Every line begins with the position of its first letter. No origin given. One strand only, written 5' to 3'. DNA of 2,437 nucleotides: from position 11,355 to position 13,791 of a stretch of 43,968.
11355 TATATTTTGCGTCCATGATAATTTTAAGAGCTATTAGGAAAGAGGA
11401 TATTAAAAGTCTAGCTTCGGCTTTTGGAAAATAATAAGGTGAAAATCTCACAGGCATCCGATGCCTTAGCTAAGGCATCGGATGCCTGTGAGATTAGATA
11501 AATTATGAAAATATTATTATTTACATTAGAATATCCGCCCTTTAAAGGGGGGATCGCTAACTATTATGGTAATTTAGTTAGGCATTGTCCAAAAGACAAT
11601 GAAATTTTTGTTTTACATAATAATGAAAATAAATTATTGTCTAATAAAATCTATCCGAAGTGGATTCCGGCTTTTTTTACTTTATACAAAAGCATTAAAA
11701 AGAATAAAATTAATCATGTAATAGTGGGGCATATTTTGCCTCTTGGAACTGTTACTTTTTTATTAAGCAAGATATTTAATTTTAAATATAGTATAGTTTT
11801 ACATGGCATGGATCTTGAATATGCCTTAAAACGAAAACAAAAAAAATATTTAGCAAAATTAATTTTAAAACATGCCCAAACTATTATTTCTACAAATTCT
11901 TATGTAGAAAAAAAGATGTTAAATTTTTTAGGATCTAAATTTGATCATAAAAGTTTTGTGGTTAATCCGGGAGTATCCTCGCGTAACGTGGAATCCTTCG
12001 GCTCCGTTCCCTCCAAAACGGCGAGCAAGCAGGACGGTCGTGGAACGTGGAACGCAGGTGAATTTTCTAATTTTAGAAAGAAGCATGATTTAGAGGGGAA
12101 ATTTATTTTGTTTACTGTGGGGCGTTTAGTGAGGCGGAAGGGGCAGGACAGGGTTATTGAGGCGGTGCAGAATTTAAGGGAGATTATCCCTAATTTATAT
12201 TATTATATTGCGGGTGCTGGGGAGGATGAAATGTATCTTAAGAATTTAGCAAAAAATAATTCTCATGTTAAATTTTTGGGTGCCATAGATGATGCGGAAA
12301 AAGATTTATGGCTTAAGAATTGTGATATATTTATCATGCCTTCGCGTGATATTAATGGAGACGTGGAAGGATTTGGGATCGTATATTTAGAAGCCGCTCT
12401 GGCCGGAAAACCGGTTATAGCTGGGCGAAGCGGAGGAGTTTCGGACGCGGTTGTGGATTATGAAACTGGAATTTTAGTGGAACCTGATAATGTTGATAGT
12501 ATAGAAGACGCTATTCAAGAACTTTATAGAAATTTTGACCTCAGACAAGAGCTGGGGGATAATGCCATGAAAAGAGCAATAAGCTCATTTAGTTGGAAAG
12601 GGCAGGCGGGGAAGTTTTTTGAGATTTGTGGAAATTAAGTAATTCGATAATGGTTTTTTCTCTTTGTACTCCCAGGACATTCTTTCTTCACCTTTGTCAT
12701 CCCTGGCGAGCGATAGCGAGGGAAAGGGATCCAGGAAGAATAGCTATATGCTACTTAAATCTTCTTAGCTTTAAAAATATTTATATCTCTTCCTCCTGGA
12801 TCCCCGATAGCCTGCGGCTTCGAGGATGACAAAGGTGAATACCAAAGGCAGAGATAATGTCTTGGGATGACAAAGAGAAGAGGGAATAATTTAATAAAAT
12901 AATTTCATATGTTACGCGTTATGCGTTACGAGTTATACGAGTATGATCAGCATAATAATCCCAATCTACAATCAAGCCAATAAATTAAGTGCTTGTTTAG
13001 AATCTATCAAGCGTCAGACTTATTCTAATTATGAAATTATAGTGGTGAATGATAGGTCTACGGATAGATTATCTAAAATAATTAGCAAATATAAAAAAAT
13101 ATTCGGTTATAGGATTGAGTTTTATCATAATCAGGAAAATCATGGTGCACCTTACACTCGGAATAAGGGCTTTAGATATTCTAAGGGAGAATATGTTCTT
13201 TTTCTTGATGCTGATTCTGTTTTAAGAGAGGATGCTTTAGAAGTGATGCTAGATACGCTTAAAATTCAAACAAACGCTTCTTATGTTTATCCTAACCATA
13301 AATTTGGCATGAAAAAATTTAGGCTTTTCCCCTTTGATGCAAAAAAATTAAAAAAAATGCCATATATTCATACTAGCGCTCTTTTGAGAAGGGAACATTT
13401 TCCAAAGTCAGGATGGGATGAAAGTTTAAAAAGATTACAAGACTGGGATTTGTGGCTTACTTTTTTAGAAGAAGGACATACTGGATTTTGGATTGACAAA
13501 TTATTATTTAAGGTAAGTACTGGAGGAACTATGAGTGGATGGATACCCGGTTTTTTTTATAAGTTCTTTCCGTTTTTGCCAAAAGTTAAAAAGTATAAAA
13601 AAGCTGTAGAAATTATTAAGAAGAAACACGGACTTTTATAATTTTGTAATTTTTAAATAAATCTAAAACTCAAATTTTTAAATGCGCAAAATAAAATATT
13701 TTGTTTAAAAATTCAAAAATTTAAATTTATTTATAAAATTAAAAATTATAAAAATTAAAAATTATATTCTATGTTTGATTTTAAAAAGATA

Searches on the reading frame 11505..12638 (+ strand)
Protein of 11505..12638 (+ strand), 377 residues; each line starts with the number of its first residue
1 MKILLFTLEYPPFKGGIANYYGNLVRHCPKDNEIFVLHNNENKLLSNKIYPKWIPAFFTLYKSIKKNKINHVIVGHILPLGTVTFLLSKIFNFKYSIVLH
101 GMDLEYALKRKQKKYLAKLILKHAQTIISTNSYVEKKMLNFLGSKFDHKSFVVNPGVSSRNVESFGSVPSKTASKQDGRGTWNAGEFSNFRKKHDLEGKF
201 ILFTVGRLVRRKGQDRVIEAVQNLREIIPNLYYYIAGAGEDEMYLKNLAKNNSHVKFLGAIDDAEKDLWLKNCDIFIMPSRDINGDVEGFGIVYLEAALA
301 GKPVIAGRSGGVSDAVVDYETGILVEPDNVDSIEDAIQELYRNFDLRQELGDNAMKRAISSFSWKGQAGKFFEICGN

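Call 72: search_protein_representatives(protein=window:11505-12638:+)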
Query: 377 residues. Proteins with E-value up to 0.001 (for the whole library): 184836; up to 1e-10: 29535; up to 1e-30: 1438. The best 150 are listed.
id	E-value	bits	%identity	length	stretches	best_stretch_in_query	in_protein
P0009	1.2e-110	386.7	53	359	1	1-375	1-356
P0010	2.1e-109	382.6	53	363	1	1-375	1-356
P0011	2.9e-103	362.3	51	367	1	1-377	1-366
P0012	6.3e-103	361.3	55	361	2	197-372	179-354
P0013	1.6e-101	356.7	56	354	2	197-373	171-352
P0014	2.2e-97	343.0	49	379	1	1-373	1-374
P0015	1.1e-94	334.1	48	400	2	1-252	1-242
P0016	3.5e-94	332.5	49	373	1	1-376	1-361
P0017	1.1e-92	327.5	50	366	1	1-367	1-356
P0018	3.9e-91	322.5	50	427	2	109-375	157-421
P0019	3.4e-90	319.4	50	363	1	1-368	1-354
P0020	3.0e-89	316.3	50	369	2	190-374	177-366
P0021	4.7e-88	312.3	52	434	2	1-223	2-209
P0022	1.5e-87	310.6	49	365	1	1-371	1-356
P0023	1.7e-87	310.5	49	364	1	1-373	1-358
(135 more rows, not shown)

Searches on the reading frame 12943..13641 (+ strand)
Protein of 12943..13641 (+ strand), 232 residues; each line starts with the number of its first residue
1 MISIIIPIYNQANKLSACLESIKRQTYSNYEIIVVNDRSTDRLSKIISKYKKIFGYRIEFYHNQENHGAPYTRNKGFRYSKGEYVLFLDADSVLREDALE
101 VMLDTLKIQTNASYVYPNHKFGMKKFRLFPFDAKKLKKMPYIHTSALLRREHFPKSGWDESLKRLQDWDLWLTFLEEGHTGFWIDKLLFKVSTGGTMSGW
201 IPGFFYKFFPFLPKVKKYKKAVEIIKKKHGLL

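Call 89: find_encoding_contigs(protein=window:12943-13641:+, flank=3000, max_places=8)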
Protein window:12943-13641:+ (232 aa): 8 contigs read that carry it; 6 places shown.
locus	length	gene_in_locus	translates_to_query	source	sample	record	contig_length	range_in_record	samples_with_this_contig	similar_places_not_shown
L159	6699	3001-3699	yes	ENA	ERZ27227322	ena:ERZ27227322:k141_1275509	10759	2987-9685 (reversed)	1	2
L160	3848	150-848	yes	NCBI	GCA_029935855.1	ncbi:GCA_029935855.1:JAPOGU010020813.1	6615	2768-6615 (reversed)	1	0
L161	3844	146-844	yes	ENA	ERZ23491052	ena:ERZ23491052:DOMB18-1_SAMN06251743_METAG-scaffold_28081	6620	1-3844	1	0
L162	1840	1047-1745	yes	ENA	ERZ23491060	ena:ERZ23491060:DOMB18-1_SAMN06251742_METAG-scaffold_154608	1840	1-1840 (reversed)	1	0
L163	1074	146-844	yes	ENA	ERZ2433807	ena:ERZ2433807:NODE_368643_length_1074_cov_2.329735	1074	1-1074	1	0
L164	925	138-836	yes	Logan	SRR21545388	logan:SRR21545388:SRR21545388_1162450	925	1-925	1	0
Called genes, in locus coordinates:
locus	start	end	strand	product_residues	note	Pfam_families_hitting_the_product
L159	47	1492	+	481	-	PF01943:Polysacc_synt, PF13440:Polysacc_synt_3, PF01554:MatE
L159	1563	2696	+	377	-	PF00534:Glycos_transf_1, PF20706:GT4-conflict, PF13692:Glyco_trans_1_4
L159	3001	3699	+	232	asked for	PF00535:Glycos_transf_2, PF10111:Glyco_tranf_2_2, PF13506:Glyco_transf_21 (weak), PF13641:Glyco_tranf_2_3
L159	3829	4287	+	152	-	PF02643:DUF192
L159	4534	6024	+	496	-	PF04932:Wzy_C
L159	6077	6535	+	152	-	PF03449:GreA_GreB_N, PF01272:GreA_GreB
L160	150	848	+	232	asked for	PF00535:Glycos_transf_2, PF10111:Glyco_tranf_2_2, PF13506:Glyco_transf_21 (weak), PF13641:Glyco_tranf_2_3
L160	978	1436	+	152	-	PF02643:DUF192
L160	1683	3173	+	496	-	PF04932:Wzy_C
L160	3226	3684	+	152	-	PF03449:GreA_GreB_N, PF01272:GreA_GreB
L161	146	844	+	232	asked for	PF00535:Glycos_transf_2, PF10111:Glyco_tranf_2_2, PF13506:Glyco_transf_21 (weak), PF13641:Glyco_tranf_2_3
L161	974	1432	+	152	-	PF02643:DUF192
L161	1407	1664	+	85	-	-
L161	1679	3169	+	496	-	PF04932:Wzy_C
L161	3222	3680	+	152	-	PF03449:GreA_GreB_N, PF01272:GreA_GreB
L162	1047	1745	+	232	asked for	PF00535:Glycos_transf_2, PF10111:Glyco_tranf_2_2, PF13506:Glyco_transf_21 (weak), PF13641:Glyco_tranf_2_3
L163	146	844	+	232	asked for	PF00535:Glycos_transf_2, PF10111:Glyco_tranf_2_2, PF13506:Glyco_transf_21 (weak), PF13641:Glyco_tranf_2_3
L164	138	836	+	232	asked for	PF00535:Glycos_transf_2, PF10111:Glyco_tranf_2_2, PF13506:Glyco_transf_21 (weak), PF13641:Glyco_tranf_2_3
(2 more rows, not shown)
